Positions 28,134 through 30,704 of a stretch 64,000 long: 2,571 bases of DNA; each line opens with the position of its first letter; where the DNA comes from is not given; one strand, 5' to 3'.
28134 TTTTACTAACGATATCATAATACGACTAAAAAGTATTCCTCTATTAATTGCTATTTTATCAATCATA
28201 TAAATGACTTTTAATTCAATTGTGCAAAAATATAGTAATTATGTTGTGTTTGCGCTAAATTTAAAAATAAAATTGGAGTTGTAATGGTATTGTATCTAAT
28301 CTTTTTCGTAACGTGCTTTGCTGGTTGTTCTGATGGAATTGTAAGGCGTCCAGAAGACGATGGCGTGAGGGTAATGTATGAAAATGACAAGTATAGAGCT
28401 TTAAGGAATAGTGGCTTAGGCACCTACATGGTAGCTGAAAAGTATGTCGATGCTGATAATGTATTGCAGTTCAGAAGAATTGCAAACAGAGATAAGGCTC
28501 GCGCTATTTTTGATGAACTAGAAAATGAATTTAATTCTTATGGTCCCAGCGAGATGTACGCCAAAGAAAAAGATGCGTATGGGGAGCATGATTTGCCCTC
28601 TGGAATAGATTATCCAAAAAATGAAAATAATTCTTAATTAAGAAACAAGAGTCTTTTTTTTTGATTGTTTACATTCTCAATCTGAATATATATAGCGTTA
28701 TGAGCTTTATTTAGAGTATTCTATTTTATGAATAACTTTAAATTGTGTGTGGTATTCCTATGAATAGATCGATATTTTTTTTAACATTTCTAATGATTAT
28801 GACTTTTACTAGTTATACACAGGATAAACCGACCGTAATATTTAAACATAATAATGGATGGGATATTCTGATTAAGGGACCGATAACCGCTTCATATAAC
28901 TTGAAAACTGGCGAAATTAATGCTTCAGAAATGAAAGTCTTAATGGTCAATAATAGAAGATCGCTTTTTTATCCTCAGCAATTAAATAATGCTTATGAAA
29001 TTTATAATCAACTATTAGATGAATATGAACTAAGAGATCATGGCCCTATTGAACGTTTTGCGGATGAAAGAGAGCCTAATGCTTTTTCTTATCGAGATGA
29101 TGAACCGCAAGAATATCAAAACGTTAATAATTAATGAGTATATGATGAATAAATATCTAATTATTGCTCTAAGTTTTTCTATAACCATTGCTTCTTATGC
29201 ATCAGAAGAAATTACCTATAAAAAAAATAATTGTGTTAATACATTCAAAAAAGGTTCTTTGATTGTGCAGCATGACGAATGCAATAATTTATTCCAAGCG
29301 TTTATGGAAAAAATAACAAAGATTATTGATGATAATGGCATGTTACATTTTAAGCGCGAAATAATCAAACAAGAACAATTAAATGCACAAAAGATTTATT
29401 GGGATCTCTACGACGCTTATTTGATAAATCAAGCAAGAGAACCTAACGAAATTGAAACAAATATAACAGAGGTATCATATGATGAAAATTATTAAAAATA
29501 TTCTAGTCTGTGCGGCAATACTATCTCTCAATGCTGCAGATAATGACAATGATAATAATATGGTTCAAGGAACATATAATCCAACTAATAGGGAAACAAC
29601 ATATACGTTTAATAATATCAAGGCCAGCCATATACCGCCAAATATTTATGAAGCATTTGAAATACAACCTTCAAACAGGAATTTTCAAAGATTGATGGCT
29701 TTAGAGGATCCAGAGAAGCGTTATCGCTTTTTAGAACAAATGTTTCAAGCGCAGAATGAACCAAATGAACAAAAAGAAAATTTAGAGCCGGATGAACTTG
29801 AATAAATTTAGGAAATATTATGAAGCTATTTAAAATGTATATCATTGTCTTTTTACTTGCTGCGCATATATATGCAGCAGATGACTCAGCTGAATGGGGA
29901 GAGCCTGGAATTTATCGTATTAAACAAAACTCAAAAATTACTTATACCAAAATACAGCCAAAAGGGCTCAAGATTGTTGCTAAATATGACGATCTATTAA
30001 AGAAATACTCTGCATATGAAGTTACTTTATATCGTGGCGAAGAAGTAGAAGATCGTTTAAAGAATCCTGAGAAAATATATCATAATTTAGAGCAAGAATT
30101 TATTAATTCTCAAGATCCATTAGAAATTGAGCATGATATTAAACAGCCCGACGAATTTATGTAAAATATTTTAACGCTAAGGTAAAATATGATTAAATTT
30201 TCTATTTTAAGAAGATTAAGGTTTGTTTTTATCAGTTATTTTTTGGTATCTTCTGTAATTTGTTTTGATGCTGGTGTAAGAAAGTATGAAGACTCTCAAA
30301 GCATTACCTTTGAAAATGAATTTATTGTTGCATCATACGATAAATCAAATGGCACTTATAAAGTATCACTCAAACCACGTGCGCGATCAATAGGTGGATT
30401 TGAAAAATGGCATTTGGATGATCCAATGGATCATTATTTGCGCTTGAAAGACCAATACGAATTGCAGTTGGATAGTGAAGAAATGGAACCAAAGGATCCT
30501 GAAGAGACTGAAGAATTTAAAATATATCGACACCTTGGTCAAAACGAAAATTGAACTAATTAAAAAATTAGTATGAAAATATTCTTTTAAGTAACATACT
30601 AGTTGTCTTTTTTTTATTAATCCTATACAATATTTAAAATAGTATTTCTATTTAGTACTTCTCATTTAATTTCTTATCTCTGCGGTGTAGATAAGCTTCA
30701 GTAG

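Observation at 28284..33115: Seven-member family of small secreted proteins with a conserved C-terminal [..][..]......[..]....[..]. motif and acidic tails, flanking the nfeD-floT operon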

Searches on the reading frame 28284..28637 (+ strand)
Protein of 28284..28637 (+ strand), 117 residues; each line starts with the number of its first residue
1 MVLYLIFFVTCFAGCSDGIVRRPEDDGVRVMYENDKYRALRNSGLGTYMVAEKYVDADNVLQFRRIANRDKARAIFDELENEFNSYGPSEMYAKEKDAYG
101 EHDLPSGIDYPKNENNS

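Call 4: search_protein_families(library=pfam, proteins=[window:28284-28637:+], max_evalue=1)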
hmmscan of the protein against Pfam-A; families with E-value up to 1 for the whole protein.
window:28284-28637:+ (117 aa): 0 families

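Call 5: search_protein_families(library=ncbifam, proteins=[window:28284-28637:+], max_evalue=1)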
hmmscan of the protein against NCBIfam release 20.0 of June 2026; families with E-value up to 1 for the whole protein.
window:28284-28637:+ (117 aa): 0 families

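Call 15: find_homologous_proteins(query=A1, max_evalue=0.01)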
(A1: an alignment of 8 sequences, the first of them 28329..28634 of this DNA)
Query A1 (8 sequences) (102 aa, profile of the alignment): 7 proteins with E <= 0.01 among 112 candidates.
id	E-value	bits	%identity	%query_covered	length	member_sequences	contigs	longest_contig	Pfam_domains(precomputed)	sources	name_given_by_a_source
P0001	2.1e-26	110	50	8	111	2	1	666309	-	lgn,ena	-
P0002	2.2e-21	94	31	54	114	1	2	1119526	-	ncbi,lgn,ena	-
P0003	1.9e-19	88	100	100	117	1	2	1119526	-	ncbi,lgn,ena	-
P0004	2.0e-18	84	-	-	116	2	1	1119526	-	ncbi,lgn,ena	-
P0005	5.1e-18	83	-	-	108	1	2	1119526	-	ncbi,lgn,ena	-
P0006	9.7e-18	82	-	-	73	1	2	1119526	-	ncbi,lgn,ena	-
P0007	1.6e-9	56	33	21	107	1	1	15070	-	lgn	-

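Call 17: find_encoding_contigs(protein=P0007, flank=10000)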
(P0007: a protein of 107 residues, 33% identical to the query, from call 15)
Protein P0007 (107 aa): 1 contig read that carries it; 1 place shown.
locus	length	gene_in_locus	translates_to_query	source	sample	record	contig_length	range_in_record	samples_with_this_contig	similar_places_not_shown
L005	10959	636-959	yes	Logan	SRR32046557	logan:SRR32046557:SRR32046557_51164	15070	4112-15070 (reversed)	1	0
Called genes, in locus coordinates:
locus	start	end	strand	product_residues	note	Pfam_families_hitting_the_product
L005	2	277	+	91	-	?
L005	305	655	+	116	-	-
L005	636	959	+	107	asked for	-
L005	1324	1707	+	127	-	-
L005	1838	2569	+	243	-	PF18573:BclA_C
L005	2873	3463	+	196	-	-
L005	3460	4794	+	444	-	PF01145:Band_7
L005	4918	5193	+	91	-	-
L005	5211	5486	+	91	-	-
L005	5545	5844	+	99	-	-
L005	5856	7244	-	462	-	-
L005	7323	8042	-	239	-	-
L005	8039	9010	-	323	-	PF12146:Hydrolase_4, PF12697:Abhydrolase_6 (weak), PF00326:Peptidase_S9 (weak)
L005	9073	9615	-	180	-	-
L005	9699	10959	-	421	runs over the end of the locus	PF00817:IMS, PF11799:IMS_C, PF13438:DUF4113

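Call 22: search_protein_representatives(alignment_id=A1)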
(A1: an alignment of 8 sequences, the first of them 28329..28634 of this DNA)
Query: 8 sequences, 97 profile positions. Proteins with E-value up to 0.001 (for the whole library): 21; up to 1e-10: 7; up to 1e-30: 0. The best 21 are listed.
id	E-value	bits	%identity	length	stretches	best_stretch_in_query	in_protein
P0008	1.7e-27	111.9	-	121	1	4-97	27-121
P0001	6.6e-27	110.0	-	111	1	2-97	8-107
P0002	7.0e-22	93.9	-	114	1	3-87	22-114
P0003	6.1e-20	87.6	-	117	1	4-97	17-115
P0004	6.5e-19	84.4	-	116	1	4-97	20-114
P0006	3.1e-18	82.2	-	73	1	9-80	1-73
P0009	1.2e-17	80.3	-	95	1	2-82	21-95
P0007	5.1e-10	55.8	-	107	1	2-87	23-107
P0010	7.0e-08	49.0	-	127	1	4-87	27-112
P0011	2.2e-07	47.4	-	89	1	7-71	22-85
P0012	1.7e-06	44.5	-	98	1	6-79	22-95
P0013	1.7e-06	44.5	-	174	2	7-69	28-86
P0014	2.4e-06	44.1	-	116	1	4-80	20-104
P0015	4.0e-06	43.4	-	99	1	4-94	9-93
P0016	2.6e-05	40.8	-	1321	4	44-74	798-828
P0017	7.3e-05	39.3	-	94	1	4-76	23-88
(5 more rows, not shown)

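Call 26: find_encoding_contigs(protein=P0012, flank=10000, max_places=3)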
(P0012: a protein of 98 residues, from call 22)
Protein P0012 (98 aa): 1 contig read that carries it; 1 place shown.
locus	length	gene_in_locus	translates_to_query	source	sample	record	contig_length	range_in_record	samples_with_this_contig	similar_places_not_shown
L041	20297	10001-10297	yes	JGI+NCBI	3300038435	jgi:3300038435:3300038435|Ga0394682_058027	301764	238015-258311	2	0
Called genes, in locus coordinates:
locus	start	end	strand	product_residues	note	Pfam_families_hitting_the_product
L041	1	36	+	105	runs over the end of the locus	-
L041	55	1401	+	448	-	PF21799:MurD-like_N (weak), PF08245:Mur_ligase_M, PF02875:Mur_ligase_C (weak)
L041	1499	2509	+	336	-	PF01098:FTSW_RODA_SPOVE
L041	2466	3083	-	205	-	-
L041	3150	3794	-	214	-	-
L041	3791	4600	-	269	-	-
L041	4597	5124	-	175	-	-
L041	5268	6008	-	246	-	-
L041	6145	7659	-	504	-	PF02789:Peptidase_M17_N, PF00883:Peptidase_M17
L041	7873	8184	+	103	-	-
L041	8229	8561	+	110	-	-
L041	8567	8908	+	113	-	-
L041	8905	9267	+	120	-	-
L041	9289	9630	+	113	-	-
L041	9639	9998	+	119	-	-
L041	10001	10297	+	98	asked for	-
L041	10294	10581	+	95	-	-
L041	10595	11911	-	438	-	-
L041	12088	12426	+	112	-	-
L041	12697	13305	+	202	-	-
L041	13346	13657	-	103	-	-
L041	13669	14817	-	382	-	PF12146:Hydrolase_4 (weak), PF12697:Abhydrolase_6 (weak)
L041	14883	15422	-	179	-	-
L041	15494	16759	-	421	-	PF00817:IMS, PF11798:IMS_HHH (weak), PF11799:IMS_C, PF13438:DUF4113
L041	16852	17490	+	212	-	PF02557:VanY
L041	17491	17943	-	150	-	PF00717:Peptidase_S24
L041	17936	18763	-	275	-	PF10988:DUF2807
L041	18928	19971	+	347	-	-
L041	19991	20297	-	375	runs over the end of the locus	-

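Call 27: find_encoding_contigs(protein=P0017, flank=10000, max_places=3)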
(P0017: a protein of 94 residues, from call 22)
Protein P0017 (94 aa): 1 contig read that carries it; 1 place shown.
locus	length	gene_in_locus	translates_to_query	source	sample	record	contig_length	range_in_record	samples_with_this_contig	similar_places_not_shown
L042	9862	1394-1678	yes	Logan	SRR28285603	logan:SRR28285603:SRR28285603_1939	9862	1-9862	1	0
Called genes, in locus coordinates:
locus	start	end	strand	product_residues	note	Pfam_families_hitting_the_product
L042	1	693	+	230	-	?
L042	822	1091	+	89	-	-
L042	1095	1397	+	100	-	-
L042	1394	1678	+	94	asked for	-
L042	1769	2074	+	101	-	-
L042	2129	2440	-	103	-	-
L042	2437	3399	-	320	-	PF12146:Hydrolase_4, PF12697:Abhydrolase_6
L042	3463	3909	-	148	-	-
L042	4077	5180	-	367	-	PF00817:IMS, PF11798:IMS_HHH (weak), PF11799:IMS_C, PF13438:DUF4113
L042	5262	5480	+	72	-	-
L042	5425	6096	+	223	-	PF02557:VanY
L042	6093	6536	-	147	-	PF00717:Peptidase_S24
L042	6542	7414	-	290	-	PF10988:DUF2807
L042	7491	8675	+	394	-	-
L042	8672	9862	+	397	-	?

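Call 28: find_encoding_contigs(protein=P0013, flank=10000, max_places=3)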
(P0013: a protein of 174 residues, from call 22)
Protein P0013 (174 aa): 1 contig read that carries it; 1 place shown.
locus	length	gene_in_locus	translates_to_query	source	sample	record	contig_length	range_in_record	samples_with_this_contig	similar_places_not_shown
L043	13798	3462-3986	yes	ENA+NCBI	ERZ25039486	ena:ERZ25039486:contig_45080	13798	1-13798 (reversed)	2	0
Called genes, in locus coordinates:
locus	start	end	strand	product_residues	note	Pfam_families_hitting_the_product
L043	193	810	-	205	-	-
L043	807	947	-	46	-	-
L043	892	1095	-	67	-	-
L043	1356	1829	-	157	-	-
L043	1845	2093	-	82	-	PF13456:RVT_3 (weak)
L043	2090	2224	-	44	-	-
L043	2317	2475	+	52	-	-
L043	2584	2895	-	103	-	-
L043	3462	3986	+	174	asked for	-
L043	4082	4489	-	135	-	PF02661:Fic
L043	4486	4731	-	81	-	-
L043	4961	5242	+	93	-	-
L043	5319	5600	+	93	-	-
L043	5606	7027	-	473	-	PF01554:MatE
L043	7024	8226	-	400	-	PF07969:Amidohydro_3 (weak), PF01979:Amidohydro_1, PF07969:Amidohydro_3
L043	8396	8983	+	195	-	PF03729:DUF308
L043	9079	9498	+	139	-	PF00892:EamA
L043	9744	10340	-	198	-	PF11019:DUF2608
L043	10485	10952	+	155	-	-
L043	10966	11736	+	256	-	PF01427:Peptidase_M15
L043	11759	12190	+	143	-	-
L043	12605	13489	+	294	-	PF04655:APH_6_hur, PF01636:APH (weak)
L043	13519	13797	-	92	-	?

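Call 63: list_cluster_members(proteins=[P0002, P0012, P0013])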
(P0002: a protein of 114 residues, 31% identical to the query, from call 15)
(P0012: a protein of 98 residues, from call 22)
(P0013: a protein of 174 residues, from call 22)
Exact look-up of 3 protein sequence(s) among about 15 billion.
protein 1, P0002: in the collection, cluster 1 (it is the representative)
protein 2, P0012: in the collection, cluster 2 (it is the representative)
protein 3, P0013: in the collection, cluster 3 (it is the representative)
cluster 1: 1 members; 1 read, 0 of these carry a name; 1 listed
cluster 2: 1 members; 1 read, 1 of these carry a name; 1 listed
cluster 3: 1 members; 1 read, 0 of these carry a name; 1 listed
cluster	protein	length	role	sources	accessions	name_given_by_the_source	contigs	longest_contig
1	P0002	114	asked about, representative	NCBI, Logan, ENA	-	-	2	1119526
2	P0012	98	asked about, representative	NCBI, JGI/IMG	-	hypothetical protein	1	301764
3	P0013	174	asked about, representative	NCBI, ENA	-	-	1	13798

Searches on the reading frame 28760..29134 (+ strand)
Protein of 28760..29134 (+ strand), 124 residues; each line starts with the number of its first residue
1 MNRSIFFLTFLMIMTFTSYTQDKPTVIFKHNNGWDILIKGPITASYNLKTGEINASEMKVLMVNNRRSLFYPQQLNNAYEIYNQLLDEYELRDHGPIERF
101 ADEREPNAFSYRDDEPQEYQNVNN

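Call 4: search_protein_families(library=pfam, proteins=[window:28760-29134:+], max_evalue=1)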
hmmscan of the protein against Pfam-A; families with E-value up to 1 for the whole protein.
window:28760-29134:+ (124 aa): 1 family
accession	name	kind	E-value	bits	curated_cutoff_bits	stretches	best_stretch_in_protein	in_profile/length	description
PF04541.19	Herpes_U34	-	0.13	12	26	1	13-64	61-112/175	Herpesvirus virion protein U34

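Call 5: search_protein_families(library=ncbifam, proteins=[window:28760-29134:+], max_evalue=1)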
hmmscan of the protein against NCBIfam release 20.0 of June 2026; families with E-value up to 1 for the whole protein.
window:28760-29134:+ (124 aa): 1 family
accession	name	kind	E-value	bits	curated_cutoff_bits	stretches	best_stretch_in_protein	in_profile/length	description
NF011615.0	PRK15041.1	equivalog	0.19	10.3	947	1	43-119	93-167/554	methyl-accepting chemotaxis protein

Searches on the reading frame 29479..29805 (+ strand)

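Call 4: search_protein_families(library=pfam, proteins=[window:29479-29805:+], max_evalue=1)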
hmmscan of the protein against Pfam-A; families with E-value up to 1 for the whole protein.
window:29479-29805:+ (108 aa): 1 family
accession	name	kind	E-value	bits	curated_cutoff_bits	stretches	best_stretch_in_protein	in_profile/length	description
PF17961.7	Big_8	-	0.034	14.7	22.9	1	21-46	50-75/103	Bacterial Ig domain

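Call 5: search_protein_families(library=ncbifam, proteins=[window:29479-29805:+], max_evalue=1)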
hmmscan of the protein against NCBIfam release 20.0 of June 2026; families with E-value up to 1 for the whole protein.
window:29479-29805:+ (108 aa): 0 families

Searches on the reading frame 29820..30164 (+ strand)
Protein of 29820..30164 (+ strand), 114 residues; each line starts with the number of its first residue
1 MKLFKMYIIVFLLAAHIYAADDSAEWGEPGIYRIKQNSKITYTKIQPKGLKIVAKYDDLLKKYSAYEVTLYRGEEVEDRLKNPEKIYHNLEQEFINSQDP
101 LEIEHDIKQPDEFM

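Call 4: search_protein_families(library=pfam, proteins=[window:29820-30164:+], max_evalue=1)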
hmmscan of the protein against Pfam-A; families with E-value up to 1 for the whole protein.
window:29820-30164:+ (114 aa): 0 families

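Call 5: search_protein_families(library=ncbifam, proteins=[window:29820-30164:+], max_evalue=1)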
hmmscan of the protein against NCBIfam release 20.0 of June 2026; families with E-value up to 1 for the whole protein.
window:29820-30164:+ (114 aa): 0 families

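Call 6: find_encoding_contigs(protein=window:29820-30164:+, flank=10000, max_places=6)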
Protein window:29820-30164:+ (114 aa): 4 contigs read that carry it; 2 places shown.
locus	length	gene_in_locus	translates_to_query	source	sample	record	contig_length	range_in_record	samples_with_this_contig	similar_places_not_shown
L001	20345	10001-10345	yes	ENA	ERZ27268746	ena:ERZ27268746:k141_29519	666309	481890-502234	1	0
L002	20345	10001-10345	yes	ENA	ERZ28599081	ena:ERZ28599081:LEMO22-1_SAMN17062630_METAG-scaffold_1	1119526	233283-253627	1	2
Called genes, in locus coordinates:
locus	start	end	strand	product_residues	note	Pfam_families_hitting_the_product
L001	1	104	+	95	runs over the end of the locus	-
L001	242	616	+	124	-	-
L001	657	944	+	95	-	-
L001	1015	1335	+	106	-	-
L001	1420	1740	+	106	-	-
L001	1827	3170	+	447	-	PF21377:MurD_N (weak), PF21799:MurD-like_N (weak), PF08245:Mur_ligase_M, PF02875:Mur_ligase_C (weak)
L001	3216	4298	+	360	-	PF01098:FTSW_RODA_SPOVE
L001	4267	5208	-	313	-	-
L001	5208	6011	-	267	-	-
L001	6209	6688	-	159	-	-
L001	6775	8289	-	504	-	PF02789:Peptidase_M17_N, PF00883:Peptidase_M17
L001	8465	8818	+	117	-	-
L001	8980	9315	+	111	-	-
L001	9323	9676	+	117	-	-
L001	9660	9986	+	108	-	-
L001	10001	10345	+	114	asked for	-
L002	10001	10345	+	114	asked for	-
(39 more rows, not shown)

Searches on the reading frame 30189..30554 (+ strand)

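Call 4: search_protein_families(library=pfam, proteins=[window:30189-30554:+], max_evalue=1)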
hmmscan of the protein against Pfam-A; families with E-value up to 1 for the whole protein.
window:30189-30554:+ (121 aa): 1 family
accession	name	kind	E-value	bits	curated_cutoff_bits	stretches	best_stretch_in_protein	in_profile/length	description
PF00793.26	DAHP_synth_1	-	0.22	10.8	25.5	1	59-109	55-105/270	DAHP synthetase I family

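Call 5: search_protein_families(library=ncbifam, proteins=[window:30189-30554:+], max_evalue=1)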
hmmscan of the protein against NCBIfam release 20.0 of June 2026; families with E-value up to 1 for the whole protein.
window:30189-30554:+ (121 aa): 0 families

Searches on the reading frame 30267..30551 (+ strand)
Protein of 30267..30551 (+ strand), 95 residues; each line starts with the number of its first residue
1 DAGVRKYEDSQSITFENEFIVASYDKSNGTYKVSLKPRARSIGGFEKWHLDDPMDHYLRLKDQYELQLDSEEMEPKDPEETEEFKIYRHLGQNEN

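Call 72: predict_structure(alignment_id=A5)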
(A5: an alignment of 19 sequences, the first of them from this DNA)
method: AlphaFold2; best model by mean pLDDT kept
length: 95 residues; sequences in the alignment: 19
mean_pLDDT: 79.5   pTM: 0.61
mean pLDDT of the five models: 79.5, 78.4, 78.4, 76.8, 76.8
residues with pLDDT >= 90: 47; 70-90: 21; 50-70: 11; < 50: 16
segments of 3 or more residues with pLDDT < 50: 74-77, 80-88
pLDDT, mean of each block of 10 residues (from residue 1): 88 95 96 91 78 94 88 51 49 51
secondary structure, 60 per line:
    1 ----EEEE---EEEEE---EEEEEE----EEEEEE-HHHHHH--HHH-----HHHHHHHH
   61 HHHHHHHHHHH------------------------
elements in order: E5-8 E12-16 E20-25 E30-35 H37-42 H53-71
